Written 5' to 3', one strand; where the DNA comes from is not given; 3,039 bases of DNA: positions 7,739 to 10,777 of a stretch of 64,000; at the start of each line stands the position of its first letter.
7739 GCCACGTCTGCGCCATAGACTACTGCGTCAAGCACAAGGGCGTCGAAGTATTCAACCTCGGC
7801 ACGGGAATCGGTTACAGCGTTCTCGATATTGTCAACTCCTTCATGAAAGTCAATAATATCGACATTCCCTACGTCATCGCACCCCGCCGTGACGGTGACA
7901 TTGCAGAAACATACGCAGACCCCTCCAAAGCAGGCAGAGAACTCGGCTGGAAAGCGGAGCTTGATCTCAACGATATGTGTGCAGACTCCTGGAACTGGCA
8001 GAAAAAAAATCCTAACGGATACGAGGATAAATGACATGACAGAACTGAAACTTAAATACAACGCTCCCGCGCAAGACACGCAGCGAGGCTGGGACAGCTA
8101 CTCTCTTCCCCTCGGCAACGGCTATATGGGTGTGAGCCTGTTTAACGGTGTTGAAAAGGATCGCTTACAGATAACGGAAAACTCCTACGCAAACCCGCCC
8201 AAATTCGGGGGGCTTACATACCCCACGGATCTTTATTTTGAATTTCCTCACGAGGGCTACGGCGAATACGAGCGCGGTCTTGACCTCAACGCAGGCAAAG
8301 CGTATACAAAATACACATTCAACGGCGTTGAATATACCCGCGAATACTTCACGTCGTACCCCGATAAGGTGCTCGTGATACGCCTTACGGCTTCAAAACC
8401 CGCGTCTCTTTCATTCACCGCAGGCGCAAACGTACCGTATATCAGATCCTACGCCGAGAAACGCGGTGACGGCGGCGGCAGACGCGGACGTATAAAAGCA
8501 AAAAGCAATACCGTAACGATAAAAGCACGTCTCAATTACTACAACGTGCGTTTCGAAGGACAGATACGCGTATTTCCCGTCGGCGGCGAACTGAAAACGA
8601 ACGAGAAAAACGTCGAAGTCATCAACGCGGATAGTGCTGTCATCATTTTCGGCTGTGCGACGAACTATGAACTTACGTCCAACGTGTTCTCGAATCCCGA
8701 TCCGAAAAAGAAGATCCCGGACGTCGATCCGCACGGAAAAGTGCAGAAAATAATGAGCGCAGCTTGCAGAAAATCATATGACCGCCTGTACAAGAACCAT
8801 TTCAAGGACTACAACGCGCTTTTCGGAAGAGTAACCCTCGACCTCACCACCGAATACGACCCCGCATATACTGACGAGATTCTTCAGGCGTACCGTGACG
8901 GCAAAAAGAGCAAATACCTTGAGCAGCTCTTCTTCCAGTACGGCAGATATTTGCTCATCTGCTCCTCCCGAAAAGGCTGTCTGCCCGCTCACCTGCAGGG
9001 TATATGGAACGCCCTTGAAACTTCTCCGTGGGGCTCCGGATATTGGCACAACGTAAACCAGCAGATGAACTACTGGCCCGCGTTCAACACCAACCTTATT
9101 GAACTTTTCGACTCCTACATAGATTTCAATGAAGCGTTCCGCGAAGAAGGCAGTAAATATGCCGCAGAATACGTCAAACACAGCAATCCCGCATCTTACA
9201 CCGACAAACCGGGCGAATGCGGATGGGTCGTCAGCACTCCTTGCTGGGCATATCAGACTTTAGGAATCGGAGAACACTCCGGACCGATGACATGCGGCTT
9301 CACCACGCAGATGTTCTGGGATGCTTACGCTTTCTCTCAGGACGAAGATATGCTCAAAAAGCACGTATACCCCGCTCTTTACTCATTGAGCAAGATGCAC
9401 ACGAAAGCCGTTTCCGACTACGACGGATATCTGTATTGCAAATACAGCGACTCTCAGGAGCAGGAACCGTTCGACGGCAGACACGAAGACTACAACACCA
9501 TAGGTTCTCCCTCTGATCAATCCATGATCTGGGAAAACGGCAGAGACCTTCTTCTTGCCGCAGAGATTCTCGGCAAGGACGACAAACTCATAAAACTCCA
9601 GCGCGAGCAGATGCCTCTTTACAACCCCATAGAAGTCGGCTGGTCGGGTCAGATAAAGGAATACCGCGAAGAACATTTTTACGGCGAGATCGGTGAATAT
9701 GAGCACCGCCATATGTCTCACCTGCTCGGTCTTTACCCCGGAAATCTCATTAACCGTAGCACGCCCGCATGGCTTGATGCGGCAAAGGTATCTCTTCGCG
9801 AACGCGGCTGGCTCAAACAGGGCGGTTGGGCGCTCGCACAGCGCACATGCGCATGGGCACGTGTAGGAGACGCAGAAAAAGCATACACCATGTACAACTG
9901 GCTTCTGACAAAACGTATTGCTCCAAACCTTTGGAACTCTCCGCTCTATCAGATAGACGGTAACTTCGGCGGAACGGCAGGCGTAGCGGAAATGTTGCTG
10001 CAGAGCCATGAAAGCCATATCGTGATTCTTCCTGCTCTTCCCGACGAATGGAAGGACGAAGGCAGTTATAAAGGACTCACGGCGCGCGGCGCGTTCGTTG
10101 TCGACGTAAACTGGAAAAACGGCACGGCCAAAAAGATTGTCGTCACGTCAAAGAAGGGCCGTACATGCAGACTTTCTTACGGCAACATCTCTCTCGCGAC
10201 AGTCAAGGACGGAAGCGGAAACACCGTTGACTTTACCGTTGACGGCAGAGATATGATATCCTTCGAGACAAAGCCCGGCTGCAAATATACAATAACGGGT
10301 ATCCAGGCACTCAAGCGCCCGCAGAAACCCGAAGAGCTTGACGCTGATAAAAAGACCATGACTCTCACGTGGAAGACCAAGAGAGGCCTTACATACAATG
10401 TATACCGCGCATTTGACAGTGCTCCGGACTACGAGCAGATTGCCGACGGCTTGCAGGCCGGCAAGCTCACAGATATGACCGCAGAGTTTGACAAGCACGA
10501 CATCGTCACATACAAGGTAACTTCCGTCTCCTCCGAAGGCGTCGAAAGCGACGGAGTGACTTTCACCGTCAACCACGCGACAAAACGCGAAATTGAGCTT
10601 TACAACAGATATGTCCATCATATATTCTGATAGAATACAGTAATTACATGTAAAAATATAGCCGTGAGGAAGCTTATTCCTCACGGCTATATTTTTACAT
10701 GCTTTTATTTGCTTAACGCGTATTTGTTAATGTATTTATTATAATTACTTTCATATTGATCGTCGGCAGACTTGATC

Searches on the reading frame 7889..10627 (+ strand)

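Call 84: search_protein_families(library=pfam, proteins=[window:7889-10627:+], max_evalue=0.0001)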
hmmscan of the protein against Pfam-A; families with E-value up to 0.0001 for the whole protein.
window:7889-10627:+ (913 aa): 3 families
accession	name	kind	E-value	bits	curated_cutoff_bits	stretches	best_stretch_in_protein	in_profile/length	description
PF22124.2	Glyco_hydro_95_cat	-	1.2e-108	364.1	27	1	296-703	1-408/408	Glycosyl hydrolase family 95 catalytic domain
PF14498.12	Glyco_hyd_65N_2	-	1.1e-33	117.6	27.7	2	120-261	100-232/234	Glycosyl hydrolase family 65, N-terminal domain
PF21307.2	Glyco_hydro_95_C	-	2.3e-26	92.5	27.6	1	705-802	1-94/94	Glycoside hydrolase family 95, C-terminal domain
